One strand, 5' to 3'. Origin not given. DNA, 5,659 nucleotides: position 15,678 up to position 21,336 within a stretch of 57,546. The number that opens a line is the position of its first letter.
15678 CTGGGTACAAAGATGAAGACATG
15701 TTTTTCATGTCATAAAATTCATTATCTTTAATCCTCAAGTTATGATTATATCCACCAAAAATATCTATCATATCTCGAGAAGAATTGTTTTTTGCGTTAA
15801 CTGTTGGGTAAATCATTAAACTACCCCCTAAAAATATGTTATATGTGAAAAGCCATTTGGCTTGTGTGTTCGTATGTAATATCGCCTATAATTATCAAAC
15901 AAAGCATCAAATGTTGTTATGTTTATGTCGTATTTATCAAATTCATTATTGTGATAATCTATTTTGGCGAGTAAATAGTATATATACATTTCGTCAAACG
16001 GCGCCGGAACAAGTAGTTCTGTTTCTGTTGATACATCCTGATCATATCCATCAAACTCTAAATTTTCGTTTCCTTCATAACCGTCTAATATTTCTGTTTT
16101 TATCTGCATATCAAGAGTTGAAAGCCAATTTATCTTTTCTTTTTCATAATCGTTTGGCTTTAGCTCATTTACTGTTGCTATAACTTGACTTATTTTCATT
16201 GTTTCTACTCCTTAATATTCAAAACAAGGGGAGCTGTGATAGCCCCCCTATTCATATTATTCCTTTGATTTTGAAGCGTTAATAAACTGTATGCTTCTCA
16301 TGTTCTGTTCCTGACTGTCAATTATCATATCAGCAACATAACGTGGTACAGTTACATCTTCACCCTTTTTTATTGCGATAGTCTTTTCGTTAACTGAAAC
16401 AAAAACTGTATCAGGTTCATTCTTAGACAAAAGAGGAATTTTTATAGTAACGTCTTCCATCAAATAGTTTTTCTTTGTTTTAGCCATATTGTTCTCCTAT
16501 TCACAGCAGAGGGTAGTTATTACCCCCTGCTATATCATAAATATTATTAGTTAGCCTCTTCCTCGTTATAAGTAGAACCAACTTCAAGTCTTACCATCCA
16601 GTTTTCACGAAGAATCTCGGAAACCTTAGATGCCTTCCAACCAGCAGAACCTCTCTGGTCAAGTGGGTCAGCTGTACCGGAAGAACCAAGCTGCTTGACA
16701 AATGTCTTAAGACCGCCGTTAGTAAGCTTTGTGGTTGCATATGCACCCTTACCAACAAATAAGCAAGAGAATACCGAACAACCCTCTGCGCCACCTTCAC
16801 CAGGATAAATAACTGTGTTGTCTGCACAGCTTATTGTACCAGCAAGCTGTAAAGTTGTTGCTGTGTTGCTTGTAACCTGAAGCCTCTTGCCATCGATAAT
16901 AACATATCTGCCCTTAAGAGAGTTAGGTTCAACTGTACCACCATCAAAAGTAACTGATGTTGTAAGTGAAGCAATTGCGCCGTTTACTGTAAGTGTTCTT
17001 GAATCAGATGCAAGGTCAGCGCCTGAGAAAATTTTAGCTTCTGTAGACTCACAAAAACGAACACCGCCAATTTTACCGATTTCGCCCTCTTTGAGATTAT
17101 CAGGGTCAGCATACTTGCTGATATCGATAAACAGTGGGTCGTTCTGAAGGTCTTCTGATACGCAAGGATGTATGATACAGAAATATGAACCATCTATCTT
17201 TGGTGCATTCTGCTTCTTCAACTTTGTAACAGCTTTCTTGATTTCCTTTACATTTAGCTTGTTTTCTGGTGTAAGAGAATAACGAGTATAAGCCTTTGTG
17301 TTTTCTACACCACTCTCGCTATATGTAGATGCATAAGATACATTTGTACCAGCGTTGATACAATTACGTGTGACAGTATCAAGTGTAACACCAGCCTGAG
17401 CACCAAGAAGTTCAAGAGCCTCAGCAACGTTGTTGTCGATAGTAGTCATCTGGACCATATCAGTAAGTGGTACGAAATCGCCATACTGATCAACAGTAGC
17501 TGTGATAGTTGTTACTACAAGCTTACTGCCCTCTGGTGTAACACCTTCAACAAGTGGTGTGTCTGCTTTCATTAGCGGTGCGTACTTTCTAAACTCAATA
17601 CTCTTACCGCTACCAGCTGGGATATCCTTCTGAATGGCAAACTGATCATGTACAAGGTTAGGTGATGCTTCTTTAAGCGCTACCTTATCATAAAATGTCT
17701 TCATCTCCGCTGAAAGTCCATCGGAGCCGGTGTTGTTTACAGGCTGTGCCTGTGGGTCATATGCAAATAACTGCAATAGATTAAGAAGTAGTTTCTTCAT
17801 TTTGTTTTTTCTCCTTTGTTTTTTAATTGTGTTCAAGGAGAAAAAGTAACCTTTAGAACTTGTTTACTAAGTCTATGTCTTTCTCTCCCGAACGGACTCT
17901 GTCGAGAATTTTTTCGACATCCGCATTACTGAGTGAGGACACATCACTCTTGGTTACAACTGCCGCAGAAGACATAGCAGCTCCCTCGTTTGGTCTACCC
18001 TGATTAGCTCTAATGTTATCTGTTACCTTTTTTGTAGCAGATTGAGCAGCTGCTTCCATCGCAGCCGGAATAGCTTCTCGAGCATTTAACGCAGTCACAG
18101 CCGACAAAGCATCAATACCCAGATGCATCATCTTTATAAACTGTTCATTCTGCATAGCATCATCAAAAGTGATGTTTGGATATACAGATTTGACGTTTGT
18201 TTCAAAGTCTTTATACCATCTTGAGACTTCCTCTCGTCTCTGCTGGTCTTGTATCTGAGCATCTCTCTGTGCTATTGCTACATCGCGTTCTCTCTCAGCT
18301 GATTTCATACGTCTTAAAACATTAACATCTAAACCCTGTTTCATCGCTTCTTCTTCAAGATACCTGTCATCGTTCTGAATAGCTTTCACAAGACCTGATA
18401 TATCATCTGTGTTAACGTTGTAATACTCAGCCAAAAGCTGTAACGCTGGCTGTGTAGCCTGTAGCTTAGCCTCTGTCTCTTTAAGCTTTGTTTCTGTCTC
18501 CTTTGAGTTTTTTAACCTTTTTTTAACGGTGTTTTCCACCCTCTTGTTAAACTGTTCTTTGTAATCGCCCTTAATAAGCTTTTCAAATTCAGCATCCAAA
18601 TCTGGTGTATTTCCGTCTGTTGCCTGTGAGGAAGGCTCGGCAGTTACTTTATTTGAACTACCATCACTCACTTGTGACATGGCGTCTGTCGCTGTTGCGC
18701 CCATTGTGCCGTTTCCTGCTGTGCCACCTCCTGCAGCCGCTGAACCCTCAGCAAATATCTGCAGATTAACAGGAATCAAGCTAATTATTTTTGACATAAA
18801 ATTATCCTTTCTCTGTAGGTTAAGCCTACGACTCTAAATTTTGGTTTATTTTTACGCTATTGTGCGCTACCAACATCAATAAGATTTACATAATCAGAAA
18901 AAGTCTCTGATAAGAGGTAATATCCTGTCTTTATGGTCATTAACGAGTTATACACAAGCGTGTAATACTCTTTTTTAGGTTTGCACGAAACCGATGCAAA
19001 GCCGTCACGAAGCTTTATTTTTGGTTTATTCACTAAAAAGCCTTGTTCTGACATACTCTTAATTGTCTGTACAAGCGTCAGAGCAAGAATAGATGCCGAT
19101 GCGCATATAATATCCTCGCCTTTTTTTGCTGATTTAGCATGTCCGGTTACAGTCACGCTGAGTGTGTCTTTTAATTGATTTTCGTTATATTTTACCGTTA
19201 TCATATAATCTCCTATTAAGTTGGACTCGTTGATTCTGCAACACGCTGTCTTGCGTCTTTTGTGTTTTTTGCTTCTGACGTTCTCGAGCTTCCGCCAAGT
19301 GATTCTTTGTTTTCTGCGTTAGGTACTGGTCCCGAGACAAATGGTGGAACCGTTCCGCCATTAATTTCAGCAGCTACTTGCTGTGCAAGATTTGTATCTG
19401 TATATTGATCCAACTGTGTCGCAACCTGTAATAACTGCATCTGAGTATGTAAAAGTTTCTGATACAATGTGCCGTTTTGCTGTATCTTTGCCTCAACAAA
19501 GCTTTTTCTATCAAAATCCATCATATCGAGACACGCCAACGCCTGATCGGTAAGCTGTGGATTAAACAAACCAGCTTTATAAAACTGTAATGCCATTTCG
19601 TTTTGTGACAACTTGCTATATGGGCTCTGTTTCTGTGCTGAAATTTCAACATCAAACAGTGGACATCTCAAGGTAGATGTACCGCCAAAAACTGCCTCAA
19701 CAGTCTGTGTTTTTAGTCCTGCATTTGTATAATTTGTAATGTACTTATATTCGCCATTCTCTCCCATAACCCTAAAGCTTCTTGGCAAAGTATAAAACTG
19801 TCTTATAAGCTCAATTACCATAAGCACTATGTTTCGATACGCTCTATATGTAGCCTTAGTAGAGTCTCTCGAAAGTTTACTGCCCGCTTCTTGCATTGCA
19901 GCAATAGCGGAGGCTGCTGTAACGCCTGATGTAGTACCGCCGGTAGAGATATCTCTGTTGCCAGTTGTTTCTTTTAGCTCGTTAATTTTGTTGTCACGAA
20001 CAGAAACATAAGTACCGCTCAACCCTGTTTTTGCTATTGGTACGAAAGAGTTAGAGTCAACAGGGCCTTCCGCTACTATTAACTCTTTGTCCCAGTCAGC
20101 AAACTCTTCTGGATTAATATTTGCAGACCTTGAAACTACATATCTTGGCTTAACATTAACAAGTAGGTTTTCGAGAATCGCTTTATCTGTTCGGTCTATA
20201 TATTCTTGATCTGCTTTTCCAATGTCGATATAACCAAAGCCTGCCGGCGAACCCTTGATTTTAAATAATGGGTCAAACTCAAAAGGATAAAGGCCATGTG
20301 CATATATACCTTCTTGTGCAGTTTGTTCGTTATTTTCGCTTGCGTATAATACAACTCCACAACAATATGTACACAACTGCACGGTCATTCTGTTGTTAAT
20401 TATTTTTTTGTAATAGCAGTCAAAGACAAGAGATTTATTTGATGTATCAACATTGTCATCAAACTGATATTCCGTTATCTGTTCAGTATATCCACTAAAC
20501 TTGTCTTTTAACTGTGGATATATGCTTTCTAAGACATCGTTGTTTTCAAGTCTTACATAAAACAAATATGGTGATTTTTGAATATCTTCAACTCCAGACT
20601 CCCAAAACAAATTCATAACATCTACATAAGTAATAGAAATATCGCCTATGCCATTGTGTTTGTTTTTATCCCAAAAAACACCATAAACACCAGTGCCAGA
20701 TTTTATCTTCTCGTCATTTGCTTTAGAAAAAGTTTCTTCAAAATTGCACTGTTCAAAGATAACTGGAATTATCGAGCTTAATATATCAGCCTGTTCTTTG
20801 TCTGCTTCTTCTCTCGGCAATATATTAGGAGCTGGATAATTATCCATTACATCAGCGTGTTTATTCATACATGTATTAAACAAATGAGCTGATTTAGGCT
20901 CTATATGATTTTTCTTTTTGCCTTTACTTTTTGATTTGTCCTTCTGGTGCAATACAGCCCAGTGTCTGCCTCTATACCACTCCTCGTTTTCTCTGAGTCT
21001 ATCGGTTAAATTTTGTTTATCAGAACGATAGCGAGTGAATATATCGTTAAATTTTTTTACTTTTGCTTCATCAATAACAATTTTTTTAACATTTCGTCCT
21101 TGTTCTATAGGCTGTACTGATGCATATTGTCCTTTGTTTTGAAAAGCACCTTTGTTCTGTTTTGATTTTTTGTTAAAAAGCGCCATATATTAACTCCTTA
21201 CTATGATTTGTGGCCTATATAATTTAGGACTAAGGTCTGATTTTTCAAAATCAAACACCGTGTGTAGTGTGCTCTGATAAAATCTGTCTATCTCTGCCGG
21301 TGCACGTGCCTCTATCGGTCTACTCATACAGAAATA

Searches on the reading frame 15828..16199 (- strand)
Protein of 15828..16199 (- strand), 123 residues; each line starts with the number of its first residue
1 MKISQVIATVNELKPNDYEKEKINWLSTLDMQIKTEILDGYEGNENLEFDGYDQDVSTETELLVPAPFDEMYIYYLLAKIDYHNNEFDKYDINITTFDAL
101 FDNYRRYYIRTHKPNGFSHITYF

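Call 6: search_protein_families(library=phrogs, proteins=[window:15828-16199:-], max_evalue=0.001)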
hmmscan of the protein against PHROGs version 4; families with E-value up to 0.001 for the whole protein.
window:15828-16199:- (123 aa): 1 family
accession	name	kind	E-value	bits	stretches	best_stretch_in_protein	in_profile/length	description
phrog_12105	-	unknown function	7.1e-36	124.2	1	1-119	1-120/123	-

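Call 7: search_protein_families(library=pfam, proteins=[window:15828-16199:-], max_evalue=0.001)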
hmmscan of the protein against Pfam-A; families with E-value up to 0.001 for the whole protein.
window:15828-16199:- (123 aa): 0 families

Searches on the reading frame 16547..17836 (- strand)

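Call 6: search_protein_families(library=phrogs, proteins=[window:16547-17836:-], max_evalue=0.001)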
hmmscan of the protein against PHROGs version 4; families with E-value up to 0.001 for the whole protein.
window:16547-17836:- (429 aa): 3 families
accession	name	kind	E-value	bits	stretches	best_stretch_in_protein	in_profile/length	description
phrog_1357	-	head and packaging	9e-85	285.7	1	26-427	13-352/356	major head protein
phrog_267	-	head and packaging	2e-06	28.2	1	95-271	88-263/410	major head protein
phrog_283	-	head and packaging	0.00023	21.6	1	172-343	136-301/385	major head protein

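Call 7: search_protein_families(library=pfam, proteins=[window:16547-17836:-], max_evalue=0.001)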
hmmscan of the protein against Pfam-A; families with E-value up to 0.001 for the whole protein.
window:16547-17836:- (429 aa): 2 families
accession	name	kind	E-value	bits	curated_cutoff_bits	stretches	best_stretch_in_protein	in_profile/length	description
PF25209.1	Phage_capsid_4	-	1.7e-07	32.2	27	1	79-224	40-159/262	Phage capsid protein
PF13252.12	Phage_capsid_3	-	0.00013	21.5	23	1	156-276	149-285/376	Phage capsid protein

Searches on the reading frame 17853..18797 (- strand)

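Call 6: search_protein_families(library=phrogs, proteins=[window:17853-18797:-], max_evalue=0.001)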
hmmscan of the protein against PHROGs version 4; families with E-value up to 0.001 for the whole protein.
window:17853-18797:- (314 aa): 2 families
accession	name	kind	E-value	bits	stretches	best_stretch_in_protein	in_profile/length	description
phrog_13908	-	unknown function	1.1e-55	190.1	1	7-306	1-289/294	-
phrog_2932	-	head and packaging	0.00057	20.7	1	7-111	5-113/224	head scaffolding protein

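Call 7: search_protein_families(library=pfam, proteins=[window:17853-18797:-], max_evalue=0.001)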
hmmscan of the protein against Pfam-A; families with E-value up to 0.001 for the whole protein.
window:17853-18797:- (314 aa): 0 families

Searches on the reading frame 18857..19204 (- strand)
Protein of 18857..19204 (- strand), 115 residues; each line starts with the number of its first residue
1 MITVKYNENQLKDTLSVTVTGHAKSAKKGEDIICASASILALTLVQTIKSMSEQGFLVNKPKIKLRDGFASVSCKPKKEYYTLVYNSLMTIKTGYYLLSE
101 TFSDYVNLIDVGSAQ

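Call 6: search_protein_families(library=phrogs, proteins=[window:18857-19204:-], max_evalue=0.001)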
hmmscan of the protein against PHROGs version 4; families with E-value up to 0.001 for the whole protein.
window:18857-19204:- (115 aa): 1 family
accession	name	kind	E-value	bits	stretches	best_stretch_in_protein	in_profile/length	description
phrog_4478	-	other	1.2e-14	55.3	1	1-107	1-97/102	peptidase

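Call 7: search_protein_families(library=pfam, proteins=[window:18857-19204:-], max_evalue=0.001)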
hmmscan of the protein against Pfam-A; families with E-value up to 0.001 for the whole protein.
window:18857-19204:- (115 aa): 1 family
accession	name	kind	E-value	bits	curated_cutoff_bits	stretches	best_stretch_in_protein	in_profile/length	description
PF04327.17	Peptidase_Prp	-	1.5e-14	54.4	27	1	1-106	1-89/90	Cysteine protease Prp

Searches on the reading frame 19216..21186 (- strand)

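Call 6: search_protein_families(library=phrogs, proteins=[window:19216-21186:-], max_evalue=0.001)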
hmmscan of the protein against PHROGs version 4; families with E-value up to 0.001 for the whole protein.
window:19216-21186:- (656 aa): 3 families
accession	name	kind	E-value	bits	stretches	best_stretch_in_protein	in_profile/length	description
phrog_156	-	head and packaging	4.3e-78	264.4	1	47-603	16-603/681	portal protein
phrog_332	-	connector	2.1e-06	27.4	1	44-439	12-404/560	head-tail adaptor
phrog_1216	-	head and packaging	0.00084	19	0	244-476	291-524/714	portal protein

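Call 7: search_protein_families(library=pfam, proteins=[window:19216-21186:-], max_evalue=0.001)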
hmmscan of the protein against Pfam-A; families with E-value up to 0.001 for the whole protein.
window:19216-21186:- (656 aa): 1 family
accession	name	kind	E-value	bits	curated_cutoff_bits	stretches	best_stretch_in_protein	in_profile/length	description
PF16510.12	P22_portal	-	1.1e-26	94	26.1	2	394-606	375-582/594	Phage P22-like portal protein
